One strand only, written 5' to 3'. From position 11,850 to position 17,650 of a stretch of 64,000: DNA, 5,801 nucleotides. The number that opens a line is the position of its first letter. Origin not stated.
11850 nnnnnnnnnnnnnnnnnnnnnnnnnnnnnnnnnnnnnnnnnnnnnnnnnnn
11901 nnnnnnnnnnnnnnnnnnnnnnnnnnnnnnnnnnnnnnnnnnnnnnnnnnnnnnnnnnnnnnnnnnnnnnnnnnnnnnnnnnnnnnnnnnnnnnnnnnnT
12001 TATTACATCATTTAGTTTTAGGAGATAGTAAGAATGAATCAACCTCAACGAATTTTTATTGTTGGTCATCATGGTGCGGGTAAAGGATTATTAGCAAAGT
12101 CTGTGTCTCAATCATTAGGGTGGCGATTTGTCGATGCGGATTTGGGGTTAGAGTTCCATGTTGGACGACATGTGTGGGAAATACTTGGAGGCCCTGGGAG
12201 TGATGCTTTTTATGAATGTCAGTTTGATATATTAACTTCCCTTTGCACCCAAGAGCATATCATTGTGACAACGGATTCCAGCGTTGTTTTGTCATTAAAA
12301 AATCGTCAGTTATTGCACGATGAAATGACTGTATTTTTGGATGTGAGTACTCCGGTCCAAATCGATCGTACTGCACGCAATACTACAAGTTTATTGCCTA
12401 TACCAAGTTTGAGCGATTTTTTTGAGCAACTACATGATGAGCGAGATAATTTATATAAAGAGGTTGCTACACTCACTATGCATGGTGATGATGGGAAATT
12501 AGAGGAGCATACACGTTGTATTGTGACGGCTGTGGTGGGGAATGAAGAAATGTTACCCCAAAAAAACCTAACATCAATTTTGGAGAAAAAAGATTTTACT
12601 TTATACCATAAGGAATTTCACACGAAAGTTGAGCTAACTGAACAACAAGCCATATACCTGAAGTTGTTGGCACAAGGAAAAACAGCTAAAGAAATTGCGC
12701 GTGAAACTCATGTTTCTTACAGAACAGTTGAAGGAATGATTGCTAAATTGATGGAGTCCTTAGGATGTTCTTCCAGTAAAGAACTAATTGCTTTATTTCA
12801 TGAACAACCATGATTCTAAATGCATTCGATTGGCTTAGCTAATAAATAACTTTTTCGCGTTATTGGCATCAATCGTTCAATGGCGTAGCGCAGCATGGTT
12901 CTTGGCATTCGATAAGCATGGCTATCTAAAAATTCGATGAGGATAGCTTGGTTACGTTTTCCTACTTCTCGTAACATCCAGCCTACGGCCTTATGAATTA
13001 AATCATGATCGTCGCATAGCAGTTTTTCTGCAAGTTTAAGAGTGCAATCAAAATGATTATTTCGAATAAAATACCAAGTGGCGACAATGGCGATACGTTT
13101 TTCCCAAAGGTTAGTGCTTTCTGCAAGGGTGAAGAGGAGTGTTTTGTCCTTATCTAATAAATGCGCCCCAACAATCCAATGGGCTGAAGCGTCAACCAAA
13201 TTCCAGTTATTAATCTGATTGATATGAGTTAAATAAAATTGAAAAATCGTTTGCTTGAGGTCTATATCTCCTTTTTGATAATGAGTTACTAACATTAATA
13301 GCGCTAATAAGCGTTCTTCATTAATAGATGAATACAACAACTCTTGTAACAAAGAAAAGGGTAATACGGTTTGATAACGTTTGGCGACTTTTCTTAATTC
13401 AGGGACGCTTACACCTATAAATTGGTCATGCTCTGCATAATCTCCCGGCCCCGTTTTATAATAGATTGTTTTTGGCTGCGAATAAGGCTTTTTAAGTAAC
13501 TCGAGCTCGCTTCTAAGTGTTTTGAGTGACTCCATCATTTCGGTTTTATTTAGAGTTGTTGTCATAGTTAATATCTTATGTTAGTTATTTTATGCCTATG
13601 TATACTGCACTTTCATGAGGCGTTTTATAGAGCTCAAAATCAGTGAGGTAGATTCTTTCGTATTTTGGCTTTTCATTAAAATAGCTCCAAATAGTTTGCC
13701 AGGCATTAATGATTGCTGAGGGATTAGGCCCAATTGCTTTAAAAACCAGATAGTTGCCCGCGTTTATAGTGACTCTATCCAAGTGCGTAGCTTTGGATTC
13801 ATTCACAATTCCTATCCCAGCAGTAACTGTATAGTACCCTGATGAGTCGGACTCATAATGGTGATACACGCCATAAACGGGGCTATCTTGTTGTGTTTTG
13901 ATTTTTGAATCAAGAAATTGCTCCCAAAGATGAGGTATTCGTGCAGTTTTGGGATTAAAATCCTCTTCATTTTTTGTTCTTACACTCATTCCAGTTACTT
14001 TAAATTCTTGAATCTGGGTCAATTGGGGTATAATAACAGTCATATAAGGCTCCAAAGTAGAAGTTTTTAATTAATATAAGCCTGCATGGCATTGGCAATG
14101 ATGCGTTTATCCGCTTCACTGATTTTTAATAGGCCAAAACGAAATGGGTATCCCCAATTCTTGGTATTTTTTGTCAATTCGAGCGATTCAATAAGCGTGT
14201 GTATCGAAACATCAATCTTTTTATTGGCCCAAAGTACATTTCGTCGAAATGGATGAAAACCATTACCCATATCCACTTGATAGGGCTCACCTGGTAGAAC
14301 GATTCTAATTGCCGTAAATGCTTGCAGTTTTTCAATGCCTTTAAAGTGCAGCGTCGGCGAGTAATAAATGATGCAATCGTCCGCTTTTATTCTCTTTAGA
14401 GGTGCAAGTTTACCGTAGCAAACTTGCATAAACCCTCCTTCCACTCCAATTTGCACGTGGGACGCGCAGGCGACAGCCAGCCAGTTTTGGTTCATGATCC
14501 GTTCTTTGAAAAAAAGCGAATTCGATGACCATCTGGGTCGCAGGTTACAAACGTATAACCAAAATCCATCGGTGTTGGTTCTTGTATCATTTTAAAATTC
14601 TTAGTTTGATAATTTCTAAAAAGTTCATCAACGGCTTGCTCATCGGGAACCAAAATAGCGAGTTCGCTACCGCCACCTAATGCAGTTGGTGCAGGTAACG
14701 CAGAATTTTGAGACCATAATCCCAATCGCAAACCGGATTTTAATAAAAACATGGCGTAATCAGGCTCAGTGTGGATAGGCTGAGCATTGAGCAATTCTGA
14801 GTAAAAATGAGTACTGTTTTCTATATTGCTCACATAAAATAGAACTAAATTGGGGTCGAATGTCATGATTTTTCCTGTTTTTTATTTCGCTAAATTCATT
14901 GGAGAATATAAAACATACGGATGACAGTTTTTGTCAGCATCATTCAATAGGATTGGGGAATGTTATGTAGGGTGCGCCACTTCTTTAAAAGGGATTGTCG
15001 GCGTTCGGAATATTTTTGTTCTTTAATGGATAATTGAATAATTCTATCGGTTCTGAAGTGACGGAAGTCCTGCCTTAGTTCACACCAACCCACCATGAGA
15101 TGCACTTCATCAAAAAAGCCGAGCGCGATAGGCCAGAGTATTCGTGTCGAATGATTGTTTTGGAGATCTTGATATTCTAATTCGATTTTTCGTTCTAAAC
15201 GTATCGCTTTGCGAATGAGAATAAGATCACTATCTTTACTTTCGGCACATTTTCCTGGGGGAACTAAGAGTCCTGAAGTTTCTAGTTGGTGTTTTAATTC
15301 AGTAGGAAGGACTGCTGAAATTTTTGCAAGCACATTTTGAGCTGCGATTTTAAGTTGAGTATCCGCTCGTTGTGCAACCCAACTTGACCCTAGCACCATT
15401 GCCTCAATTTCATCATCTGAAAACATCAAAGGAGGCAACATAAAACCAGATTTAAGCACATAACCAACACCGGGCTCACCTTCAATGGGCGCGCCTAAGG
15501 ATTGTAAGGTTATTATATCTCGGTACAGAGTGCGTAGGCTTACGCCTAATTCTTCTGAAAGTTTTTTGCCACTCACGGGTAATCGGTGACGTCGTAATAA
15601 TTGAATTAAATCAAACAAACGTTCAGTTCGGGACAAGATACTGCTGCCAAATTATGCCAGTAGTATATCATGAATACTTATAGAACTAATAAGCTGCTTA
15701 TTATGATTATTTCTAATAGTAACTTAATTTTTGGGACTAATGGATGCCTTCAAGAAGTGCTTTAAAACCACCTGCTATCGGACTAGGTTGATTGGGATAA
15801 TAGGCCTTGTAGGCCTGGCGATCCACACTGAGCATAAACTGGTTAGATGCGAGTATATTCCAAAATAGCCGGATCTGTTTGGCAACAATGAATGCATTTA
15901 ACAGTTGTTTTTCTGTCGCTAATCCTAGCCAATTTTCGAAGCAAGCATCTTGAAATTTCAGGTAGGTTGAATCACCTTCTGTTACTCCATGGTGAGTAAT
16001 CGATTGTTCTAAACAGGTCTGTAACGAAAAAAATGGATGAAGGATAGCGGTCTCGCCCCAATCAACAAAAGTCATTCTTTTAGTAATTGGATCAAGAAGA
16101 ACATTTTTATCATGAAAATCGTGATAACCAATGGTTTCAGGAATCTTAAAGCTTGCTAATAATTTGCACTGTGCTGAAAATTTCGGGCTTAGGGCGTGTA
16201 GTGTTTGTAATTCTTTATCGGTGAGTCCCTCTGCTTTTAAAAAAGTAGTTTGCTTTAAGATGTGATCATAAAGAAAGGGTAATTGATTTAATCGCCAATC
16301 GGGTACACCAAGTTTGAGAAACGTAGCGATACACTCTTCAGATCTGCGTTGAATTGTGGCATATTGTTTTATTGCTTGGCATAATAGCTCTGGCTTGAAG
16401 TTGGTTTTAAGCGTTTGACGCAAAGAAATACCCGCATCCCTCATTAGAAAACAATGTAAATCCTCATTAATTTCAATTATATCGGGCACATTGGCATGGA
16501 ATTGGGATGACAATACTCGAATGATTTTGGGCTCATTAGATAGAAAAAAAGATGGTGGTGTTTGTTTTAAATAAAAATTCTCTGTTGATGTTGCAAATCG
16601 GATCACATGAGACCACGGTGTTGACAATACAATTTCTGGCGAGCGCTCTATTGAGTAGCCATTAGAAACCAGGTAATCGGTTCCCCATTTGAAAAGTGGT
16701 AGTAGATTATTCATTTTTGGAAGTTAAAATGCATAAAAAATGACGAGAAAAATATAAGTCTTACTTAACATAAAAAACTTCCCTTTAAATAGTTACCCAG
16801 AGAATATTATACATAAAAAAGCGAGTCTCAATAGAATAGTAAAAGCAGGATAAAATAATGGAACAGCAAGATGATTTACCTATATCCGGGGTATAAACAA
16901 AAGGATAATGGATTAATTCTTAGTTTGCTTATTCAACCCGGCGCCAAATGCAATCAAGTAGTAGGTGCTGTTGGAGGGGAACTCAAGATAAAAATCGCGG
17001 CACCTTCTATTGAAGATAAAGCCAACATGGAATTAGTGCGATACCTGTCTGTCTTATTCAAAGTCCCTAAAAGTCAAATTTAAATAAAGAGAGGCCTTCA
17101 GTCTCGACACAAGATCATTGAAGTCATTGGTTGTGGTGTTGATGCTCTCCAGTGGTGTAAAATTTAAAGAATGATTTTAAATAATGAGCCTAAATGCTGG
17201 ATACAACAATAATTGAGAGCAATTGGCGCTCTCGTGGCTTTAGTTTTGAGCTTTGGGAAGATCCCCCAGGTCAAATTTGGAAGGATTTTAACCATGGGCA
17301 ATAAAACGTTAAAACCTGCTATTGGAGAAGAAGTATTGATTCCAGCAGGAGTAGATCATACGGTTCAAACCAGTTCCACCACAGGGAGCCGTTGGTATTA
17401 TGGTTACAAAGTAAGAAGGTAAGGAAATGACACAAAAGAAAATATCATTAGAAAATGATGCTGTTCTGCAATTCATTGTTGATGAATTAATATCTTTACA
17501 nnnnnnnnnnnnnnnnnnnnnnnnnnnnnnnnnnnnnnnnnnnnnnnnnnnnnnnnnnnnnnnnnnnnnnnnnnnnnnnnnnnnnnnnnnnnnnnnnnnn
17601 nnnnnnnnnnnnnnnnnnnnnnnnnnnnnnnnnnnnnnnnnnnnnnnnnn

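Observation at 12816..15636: WYL-regulated operon combining VOC, EVE-like, GyrI-like and AlkD-like genes: a candidate resistance module against DNA-alkylating genotoxins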

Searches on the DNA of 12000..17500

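Call 84: search_rna_families(source=window, start=12000, end=17500, threshold=evalue, max_evalue=0.1)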
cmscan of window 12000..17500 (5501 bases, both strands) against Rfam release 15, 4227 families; matches with E-value up to 0.1: 0.
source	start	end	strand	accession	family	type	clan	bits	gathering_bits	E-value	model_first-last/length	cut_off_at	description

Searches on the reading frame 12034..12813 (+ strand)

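Call 3: search_protein_families(library=pfam, proteins=[window:12034-12813:+], max_evalue=0.01)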
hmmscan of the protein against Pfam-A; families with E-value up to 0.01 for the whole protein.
window:12034-12813:+ (259 aa): 9 families
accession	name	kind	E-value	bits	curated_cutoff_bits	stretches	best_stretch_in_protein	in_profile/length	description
PF01202.28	SKI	-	5.1e-22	79.1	22.1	1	14-164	2-155/159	Shikimate kinase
PF00196.25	GerE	-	6.1e-09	35.8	23.5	1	201-253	3-55/57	Bacterial regulatory proteins, luxR family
PF08281.18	Sigma70_r4_2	-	0.00011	22.2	25.7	1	203-238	14-49/54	Sigma-70, region 4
PF13384.12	HTH_23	-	0.00018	21.7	24.6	1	209-234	11-36/50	Homeodomain-like domain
PF14493.12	HTH_40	-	0.00076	20.2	27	1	206-242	3-39/89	Helix-turn-helix domain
PF08279.18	HTH_11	-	0.0011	19.3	25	1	204-244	2-43/55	HTH domain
PF13518.12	HTH_28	-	0.0018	18.7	25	1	209-237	6-34/52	Helix-turn-helix domain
PF13542.12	HTH_Tnp_ISL3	-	0.0027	17.6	27.4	1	210-237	22-48/51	Helix-turn-helix domain of transposase family ISL3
PF01978.25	TrmB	-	0.005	17.1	25.6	0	206-241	12-48/68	Sugar-specific transcriptional regulator TrmB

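Call 4: search_protein_families(library=ncbifam, proteins=[window:12034-12813:+], max_evalue=0.01)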
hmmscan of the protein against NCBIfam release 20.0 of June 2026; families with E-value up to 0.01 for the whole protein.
window:12034-12813:+ (259 aa): 30 families (the best 25 are shown)
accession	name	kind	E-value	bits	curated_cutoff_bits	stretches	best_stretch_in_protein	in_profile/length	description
NF040667.1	hom_kin_desulfo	exception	1.3e-19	70.6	197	1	7-165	3-160/163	homoserine kinase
NF010556.0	PRK13951.1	equivalog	7.4e-19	68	560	1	6-149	2-143/492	bifunctional shikimate kinase AroK/3-dehydroquinate synthase AroB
NF002988.0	PRK03731.1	equivalog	9.9e-19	67.7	161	1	5-153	3-155/174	shikimate kinase AroL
NF003456.0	PRK05057.1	equivalog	2e-18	66.9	195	1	2-163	2-166/173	shikimate kinase AroK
NF010552.0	PRK13946.1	equivalog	1.6e-14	54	186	1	5-170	24-190/198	shikimate kinase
NF010555.0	PRK13949.1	equivalog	5.2e-14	52.7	180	1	5-143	2-146/175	shikimate kinase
NF010554.0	PRK13948.1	equivalog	1.8e-12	47.2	217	1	9-165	15-171/192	shikimate kinase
NF010553.0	PRK13947.1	equivalog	9.2e-12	45.5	204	1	6-167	3-165/173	shikimate kinase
NF010627.0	PRK14021.1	equivalog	1.9e-09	36.5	565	1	3-151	6-158/542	bifunctional shikimate kinase/3-dehydroquinate synthase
NF006015.0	PRK08154.1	subfamily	8.8e-08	31.7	204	1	3-141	135-277/314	anaerobic benzoate catabolism transcriptional regulator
NF006610.0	PRK09169.1-4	subfamily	1.8e-07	28.1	4299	1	6-149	2867-3011/3056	hypothetical protein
NF040749.1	tetrathio_RR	equivalog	1.6e-05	24.7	290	1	200-255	133-188/191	tetrathionate respiration response regulator TtrR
NF052445.1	RespRegMctR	equivalog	2.5e-05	23.8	300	1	186-253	130-197/205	two-component system response regulator MctR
NF001866.0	PRK00625.1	equivalog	3.8e-05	23.9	142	1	6-130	2-132/173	shikimate kinase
TIGR02985.1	Sig70_bacteroi1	subfamily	7.7e-05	23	126.4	1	200-242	114-157/162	RNA polymerase sigma-70 factor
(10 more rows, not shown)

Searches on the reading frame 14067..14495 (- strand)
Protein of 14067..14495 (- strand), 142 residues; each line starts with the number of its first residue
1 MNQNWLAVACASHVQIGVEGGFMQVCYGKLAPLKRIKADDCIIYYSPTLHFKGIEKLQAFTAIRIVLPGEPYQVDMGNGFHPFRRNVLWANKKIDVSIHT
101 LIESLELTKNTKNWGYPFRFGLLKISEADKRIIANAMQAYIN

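Call 3: search_protein_families(library=pfam, proteins=[window:14067-14495:-], max_evalue=0.01)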
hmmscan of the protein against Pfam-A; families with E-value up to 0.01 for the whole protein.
window:14067-14495:- (142 aa): 1 family
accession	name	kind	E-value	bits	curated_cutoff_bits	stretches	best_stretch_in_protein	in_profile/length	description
PF01878.24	EVE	-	5.9e-12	46.2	23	1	4-135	2-144/145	EVE domain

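Call 4: search_protein_families(library=ncbifam, proteins=[window:14067-14495:-], max_evalue=0.01)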
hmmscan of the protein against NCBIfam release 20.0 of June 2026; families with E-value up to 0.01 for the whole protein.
window:14067-14495:- (142 aa): 3 families
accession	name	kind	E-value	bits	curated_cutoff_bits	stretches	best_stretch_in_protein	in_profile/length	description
NF002616.0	PRK02268.1-2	equivalog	6.1e-61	204.7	139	1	1-138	1-137/148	hypothetical protein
NF002617.0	PRK02268.1-3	equivalog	8.3e-33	113.4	220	1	1-138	1-134/137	hypothetical protein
NF002615.0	PRK02268.1-1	equivalog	3e-31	108.3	264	1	4-138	3-136/145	hypothetical protein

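Call 27: find_homologous_proteins(query=window:14067-14495:-, max_evalue=0.00001)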
Query window:14067-14495:- (142 aa): 570 proteins with E <= 0.00001 among 571 candidates; the best 120 are listed.
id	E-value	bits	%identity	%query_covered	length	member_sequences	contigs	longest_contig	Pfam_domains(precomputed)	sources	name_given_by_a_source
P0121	3.1e-92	324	100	100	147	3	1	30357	PF01878.25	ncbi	ncbi:EVE domain-containing protein, partial [Legionella pneumophila]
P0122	1.5e-91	322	100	99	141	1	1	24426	PF01878.25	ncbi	ncbi:EVE domain-containing protein, partial [Legionella pneumophila]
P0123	8.4e-83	293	93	100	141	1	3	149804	PF01878.25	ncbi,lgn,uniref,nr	ncbi:EVE domain-containing protein [Fluoribacter dumoffii]|uniref:EVE domain-containing protein n=1 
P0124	2.2e-80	285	89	100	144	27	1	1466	PF01878.25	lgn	-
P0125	4.0e-80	285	87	100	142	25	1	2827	PF01878.25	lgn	-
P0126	1.2e-75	270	100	85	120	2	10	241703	PF01878.25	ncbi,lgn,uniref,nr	ncbi:EVE domain-containing protein [Legionella anisa]|uniref:EVE domain n=13 Tax=Legionellaceae TaxI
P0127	5.2e-71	255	95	84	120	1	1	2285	PF01878.25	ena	-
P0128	7.3e-53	196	66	94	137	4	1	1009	PF01878.25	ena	-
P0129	1.6e-48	182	61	99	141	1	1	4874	PF01878.25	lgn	-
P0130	5.3e-48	180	60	97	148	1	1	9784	PF01878.25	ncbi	-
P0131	1.9e-47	179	60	98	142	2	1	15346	PF01878.25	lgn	-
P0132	3.4e-47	178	60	96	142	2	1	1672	PF01878.25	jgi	jgi:hypothetical protein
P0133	1.8e-46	175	58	100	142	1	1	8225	PF01878.25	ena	-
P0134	2.1e-46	175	59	99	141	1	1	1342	PF01878.25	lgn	-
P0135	4.0e-46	174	59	97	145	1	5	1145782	PF01878.25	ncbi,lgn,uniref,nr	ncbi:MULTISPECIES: EVE domain-containing protein [Legionella]|uniref:EVE domain-containing protein n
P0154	1.9e-44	169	58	100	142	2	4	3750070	PF01878.25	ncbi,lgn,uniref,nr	ncbi:hypothetical protein Lmor_0383 [Legionella moravica]|uniref:UPF0310 protein Lmor_0383 n=1 Tax=L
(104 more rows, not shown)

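Call 31: find_related_loci(query=A3, collection=metagenome_contigs, flank=5000)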
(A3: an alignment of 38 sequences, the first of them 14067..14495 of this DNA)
Query A3 (142 aa) in metagenome_contigs; peptide patterns used: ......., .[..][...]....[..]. (x = any residue, [..] = any of these).
600 stretches matched a pattern (row limit reached: there are more); 485 encode a relative of the query (tblastn E <= 1e-3); the best 80 are kept; 80 distinct loci.
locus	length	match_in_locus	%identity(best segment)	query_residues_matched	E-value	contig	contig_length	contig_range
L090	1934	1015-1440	100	1-142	6e-102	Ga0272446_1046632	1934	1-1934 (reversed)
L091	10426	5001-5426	96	1-142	1e-92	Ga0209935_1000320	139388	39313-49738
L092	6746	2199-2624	88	1-142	1e-85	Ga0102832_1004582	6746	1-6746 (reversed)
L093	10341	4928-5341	57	1-139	3e-51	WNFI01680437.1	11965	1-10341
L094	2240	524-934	59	5-142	3e-51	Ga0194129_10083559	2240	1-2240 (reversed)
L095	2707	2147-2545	57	4-137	2e-50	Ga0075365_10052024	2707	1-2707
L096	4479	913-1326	57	1-139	2e-50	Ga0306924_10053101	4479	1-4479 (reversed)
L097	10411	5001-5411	55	5-142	5e-50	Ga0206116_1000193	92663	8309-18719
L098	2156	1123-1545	57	1-142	1e-50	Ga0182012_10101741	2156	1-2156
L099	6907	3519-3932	56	1-139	9e-50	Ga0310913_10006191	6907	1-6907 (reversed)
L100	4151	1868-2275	55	5-141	9e-50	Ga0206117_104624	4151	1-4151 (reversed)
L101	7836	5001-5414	55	1-139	2e-49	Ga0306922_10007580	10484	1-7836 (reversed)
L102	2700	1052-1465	55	1-139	2e-49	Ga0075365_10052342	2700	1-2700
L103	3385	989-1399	55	1-137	2e-49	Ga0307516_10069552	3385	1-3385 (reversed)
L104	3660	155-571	54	1-140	2e-49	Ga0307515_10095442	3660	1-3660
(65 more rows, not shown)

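Call 35: search_protein_families(library=pfam, alignment_id=A4, max_evalue=0.001)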
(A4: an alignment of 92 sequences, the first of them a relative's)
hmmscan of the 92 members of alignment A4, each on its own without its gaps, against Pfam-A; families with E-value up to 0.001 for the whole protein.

A. member 1, L093:5435-5881:- (149 aa): 0 families

B. families by the number of members that match (of 92 scanned): 61 families (the first 25 are shown)
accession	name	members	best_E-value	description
PF01702.25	TGT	5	1e-146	Queuine tRNA-ribosyltransferase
PF01370.27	Epimerase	4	4.3e-20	NAD dependent epimerase/dehydratase family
PF03737.21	RraA-like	3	1.1e-46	Aldolase/RraA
PF13460.12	NAD_binding_10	3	6.2e-17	NAD(P)H-binding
PF11008.14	DUF2846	3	9.6e-16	Protein of unknown function (DUF2846)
PF00106.31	adh_short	2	8.7e-43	short chain dehydrogenase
PF13419.12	HAD_2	2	2e-32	Haloacid dehalogenase-like hydrolase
PF00702.32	Hydrolase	2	5.6e-31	haloacid dehalogenase-like hydrolase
PF14526.11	Cass2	2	1.7e-26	Integron-associated effector binding protein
PF06445.20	GyrI-like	2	2.8e-20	GyrI-like small molecule binding domain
PF13280.12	WYL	2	4.2e-20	WYL domain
PF08279.18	HTH_11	2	1.6e-17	HTH domain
PF05368.20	NmrA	2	3.5e-12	NmrA-like family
PF13242.12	Hydrolase_like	2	9.1e-10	HAD-hyrolase-like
PF16363.11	GDP_Man_Dehyd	2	6.8e-09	GDP-mannose 4,6 dehydratase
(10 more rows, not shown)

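Call 43: search_solved_structures(query=window:14067-14495:-, max_evalue=0.1, show_alignments=1)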
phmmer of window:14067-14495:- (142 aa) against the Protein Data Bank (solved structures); distinct sequences matched with E-value up to 0.1: 1.
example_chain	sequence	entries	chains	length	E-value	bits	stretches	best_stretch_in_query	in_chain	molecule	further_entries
5xhu_A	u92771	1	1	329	0.058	16.5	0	34-92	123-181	Ferredoxin--NADP reductase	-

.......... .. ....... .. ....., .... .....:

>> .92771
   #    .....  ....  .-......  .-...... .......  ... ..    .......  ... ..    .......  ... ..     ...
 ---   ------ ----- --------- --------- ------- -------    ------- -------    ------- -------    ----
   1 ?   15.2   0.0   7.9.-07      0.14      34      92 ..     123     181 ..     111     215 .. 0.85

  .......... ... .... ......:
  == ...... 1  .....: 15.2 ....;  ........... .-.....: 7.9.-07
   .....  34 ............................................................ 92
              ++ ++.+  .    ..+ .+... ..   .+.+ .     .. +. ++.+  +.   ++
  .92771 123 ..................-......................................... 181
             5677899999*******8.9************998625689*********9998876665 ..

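Call 73: search_protein_families(library=padloc, proteins=[window:14067-14495:-], max_evalue=0.01)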
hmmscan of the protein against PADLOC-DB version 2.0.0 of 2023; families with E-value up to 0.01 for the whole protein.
window:14067-14495:- (142 aa): 0 families

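Call 81: find_encoding_contigs(protein=P0154, flank=5000, max_places=2)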
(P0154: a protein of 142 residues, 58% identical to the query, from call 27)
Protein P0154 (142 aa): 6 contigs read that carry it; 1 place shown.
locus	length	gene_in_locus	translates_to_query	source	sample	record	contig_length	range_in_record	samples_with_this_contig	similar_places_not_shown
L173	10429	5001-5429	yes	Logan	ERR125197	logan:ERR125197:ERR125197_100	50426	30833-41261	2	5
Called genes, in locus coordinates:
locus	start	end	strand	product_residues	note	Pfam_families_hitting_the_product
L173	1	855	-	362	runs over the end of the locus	-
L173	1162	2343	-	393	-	PF00890:FAD_binding_2, PF01266:DAO (weak), PF03486:HI0933_like, PF07992:Pyr_redox_2, PF12831:FAD_oxidored, PF13450:NAD_binding_8 (weak), PF13738:Pyr_redox_3, PF22780:HI0933_like_1st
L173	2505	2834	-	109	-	PF01541:GIY-YIG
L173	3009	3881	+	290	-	PF01488:Shikimate_DH, PF02826:2-Hacid_dh_C (weak), PF03446:NAD_binding_2, PF03807:F420_oxidored, PF13460:NAD_binding_10 (weak), PF14833:NAD_binding_11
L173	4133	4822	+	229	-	PF08279:HTH_11, PF19187:HTH_PafC (faint), PF13280:WYL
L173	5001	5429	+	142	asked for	PF01878:EVE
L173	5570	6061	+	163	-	PF06445:GyrI-like, PF14526:Cass2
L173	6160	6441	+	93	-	-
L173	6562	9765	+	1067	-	PF25596:CPSase_L_D1, PF02222:ATP-grasp (weak), PF02786:CPSase_L_D2, PF02787:CPSase_L_D3, PF25596:CPSase_L_D1, PF02222:ATP-grasp (weak), PF02786:CPSase_L_D2, PF02142:MGS, +4 more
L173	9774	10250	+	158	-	PF03449:GreA_GreB_N, PF01272:GreA_GreB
